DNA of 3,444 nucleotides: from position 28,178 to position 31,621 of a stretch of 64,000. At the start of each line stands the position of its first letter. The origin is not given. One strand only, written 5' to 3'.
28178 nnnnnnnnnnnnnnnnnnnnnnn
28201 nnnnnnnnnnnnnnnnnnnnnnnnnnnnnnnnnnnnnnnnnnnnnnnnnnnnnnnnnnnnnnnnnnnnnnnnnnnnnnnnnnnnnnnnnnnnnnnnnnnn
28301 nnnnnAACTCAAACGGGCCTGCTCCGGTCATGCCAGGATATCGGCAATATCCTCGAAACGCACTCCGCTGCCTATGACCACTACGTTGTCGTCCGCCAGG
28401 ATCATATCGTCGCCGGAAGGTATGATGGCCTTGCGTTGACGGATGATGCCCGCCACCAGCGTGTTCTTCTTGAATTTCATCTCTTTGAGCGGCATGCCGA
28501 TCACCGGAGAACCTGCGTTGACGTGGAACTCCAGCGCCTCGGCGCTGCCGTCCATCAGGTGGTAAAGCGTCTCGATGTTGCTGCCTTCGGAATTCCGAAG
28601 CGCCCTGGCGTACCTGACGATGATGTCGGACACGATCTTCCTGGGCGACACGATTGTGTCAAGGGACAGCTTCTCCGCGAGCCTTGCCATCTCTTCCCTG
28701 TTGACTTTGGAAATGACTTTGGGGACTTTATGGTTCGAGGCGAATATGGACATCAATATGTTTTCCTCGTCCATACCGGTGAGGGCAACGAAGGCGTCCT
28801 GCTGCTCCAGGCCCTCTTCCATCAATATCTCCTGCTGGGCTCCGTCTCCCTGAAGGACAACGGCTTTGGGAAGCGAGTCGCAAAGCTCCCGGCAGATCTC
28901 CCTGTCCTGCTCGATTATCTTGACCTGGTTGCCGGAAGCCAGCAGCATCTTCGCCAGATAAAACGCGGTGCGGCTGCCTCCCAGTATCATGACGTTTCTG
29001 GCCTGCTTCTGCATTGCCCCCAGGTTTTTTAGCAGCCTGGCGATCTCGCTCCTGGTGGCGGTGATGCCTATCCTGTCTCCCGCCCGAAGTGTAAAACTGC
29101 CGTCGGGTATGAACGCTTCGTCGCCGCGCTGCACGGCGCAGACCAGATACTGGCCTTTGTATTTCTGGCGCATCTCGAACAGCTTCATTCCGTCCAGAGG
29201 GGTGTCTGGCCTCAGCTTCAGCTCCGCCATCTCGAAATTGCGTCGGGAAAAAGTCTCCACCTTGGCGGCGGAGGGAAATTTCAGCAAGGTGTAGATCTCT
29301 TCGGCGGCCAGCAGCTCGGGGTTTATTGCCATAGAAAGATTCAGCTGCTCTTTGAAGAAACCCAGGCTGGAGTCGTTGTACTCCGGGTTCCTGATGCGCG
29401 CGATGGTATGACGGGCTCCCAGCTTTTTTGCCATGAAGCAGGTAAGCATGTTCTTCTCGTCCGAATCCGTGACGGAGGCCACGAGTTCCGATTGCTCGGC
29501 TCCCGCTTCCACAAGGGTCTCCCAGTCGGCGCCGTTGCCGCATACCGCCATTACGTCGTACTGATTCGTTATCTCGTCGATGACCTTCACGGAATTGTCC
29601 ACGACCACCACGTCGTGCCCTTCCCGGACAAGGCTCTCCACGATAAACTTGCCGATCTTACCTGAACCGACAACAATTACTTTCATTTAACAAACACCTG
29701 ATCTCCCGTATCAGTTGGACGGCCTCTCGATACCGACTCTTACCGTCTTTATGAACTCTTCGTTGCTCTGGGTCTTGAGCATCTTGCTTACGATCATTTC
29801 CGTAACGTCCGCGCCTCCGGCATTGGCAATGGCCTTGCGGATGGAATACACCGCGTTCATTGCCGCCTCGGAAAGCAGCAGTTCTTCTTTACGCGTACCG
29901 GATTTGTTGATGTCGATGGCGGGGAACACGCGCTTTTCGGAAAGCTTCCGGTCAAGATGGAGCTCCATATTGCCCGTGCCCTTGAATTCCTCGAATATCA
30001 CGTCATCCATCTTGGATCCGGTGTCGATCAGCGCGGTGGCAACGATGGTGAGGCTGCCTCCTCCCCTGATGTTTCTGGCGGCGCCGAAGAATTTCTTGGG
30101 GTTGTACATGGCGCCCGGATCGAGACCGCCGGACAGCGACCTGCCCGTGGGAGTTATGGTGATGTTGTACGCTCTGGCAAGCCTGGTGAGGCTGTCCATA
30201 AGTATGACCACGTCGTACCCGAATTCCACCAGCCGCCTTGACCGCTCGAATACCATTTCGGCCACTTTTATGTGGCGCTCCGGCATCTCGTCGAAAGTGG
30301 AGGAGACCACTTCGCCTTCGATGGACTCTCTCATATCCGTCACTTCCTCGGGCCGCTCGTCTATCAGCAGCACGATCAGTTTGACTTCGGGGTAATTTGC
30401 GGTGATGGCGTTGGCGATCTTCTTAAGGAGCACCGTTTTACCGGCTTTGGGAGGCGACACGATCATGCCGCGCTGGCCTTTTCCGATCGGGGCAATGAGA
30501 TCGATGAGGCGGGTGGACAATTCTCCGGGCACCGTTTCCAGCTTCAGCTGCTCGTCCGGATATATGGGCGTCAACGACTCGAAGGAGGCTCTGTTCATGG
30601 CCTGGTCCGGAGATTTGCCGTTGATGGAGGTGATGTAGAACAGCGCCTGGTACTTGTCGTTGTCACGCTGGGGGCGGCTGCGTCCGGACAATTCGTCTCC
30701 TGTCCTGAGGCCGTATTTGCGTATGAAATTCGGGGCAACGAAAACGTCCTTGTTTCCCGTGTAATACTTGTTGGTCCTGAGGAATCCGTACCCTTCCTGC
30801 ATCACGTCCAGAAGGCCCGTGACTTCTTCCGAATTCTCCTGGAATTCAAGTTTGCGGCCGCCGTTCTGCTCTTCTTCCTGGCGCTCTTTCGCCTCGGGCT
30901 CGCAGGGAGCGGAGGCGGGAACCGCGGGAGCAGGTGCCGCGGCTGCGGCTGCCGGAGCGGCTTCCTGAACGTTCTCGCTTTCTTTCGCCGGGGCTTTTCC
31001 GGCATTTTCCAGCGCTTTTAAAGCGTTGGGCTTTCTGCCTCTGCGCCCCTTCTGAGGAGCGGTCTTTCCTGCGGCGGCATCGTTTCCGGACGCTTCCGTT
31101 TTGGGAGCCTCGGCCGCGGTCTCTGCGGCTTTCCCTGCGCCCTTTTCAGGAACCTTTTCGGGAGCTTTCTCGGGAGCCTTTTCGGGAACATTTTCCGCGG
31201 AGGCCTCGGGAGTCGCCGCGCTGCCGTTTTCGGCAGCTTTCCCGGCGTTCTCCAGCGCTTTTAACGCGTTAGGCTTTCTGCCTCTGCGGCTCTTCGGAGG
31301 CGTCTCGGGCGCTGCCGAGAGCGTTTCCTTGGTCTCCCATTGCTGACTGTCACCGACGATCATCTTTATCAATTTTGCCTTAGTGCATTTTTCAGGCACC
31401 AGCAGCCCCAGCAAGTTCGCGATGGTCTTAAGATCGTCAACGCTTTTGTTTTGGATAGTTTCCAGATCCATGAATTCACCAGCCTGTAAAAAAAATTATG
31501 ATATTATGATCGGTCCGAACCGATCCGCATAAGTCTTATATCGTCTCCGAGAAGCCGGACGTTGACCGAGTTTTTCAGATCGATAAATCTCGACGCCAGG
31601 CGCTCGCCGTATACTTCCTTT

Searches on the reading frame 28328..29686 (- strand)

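Call 54: search_protein_families(library=pfam, proteins=[window:28328-29686:-], max_evalue=0.01)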
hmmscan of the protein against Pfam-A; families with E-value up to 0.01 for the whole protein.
window:28328-29686:- (452 aa): 18 families
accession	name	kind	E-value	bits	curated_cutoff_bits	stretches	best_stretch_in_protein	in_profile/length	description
PF02254.24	TrkA_N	-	6.1e-48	162.4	23.8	2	232-348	1-116/116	TrkA-N domain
PF02080.26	TrkA_C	-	8.5e-28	96.5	27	2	153-223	1-71/71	TrkA-C domain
PF03807.23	F420_oxidored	-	1.1e-07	32.8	21.6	1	2-47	1-48/94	NADP oxidoreductase coenzyme F420-dependent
PF13241.12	NAD_binding_7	-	2.9e-07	31.5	22.1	1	2-89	9-85/104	Putative NAD(P)-binding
PF01488.26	Shikimate_DH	-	7.8e-06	26.5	24.3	0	2-45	14-58/138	Shikimate / quinate 5-dehydrogenase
PF03435.24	Sacchrp_dh_NADP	-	8e-06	26.7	25.1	1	3-42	1-42/129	Saccharopine dehydrogenase NADP binding domain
PF06241.17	Castor_Poll_mid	-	6.2e-05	23.4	26.7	0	150-211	26-89/104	Castor and Pollux, part of voltage-gated ion channel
PF13460.12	NAD_binding_10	-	0.00015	22.2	27.2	0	7-77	2-73/184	NAD(P)H-binding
PF00070.33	Pyr_redox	-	0.00021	22.2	22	0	231-270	1-39/82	Pyridine nucleotide-disulphide oxidoreductase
PF03721.20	UDPG_MGDP_dh_N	-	0.00034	20.7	27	1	1-42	1-42/187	UDP-glucose/GDP-mannose dehydrogenase family, NAD binding domain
PF07992.20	Pyr_redox_2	-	0.00034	20.6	26.1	0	226-269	142-182/291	Pyridine nucleotide-disulphide oxidoreductase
PF02737.24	3HCDH_N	-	0.00073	19.9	22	1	2-42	1-41/180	3-hydroxyacyl-CoA dehydrogenase, NAD binding domain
PF13478.12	XdhC_C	-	0.0025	18.8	29.7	0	232-304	1-52/125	XdhC Rossmann domain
PF21799.2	MurD-like_N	-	0.003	18.2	27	0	2-51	2-51/88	Mur ligase MurD-like, N-terminal domain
PF00106.31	adh_short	-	0.005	16.8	26.6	0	3-57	3-63/195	short chain dehydrogenase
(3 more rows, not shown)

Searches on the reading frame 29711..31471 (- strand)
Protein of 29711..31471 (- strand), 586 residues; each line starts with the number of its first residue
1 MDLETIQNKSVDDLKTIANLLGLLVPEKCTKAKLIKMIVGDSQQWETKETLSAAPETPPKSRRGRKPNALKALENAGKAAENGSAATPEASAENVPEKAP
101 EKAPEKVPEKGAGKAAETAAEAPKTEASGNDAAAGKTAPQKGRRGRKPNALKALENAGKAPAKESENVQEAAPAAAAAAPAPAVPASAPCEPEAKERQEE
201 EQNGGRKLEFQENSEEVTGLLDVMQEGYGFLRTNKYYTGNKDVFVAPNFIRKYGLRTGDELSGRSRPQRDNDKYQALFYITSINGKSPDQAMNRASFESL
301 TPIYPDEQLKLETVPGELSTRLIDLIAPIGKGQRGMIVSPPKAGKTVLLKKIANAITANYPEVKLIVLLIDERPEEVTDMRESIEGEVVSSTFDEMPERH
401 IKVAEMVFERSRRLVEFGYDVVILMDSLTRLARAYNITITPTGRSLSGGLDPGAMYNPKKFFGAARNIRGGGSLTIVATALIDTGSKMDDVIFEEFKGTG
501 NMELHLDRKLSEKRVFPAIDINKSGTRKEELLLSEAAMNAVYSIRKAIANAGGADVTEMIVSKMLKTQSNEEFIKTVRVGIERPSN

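Call 54: search_protein_families(library=pfam, proteins=[window:29711-31471:-], max_evalue=0.01)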
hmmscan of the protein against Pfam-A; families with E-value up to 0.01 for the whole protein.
window:29711-31471:- (586 aa): 4 families
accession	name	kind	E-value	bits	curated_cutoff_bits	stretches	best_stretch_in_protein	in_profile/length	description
PF07497.18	Rho_RNA_bind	-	4.2e-27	94.2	27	1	218-289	2-73/73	Rho termination factor, RNA-binding domain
PF00006.31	ATP-synt_ab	-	6.8e-25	88.4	29.5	1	321-524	3-211/213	ATP synthase alpha/beta family, nucleotide-binding domain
PF00816.26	Histone_HNS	-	0.00043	20.4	25.6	0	63-81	16-34/38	H-NS histone C-terminal domain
PF22707.2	S1CSD-TOTE-2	-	0.0022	18.4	27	1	215-265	1-42/60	S1/CSD-like domain 2 of the TOTE conflict systems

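Call 78: list_cluster_members(proteins=[P0121, P0001, window:29711-31471:-])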
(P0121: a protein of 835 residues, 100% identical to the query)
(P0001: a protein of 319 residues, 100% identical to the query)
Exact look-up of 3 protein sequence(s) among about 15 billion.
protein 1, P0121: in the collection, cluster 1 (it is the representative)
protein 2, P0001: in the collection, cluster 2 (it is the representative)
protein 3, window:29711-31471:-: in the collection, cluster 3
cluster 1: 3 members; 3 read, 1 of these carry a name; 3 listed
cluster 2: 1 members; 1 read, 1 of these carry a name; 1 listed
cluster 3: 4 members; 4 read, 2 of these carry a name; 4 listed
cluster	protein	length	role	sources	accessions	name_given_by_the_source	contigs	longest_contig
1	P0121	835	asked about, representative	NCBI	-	-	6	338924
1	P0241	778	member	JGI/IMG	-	beta-glucosidase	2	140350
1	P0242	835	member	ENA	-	-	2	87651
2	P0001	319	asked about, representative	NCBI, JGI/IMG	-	NAD(P)H-hydrate epimerase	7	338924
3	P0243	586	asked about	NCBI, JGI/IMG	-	transcription termination factor Rho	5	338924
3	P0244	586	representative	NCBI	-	-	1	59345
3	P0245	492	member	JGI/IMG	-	transcription termination factor Rho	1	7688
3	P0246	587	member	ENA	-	-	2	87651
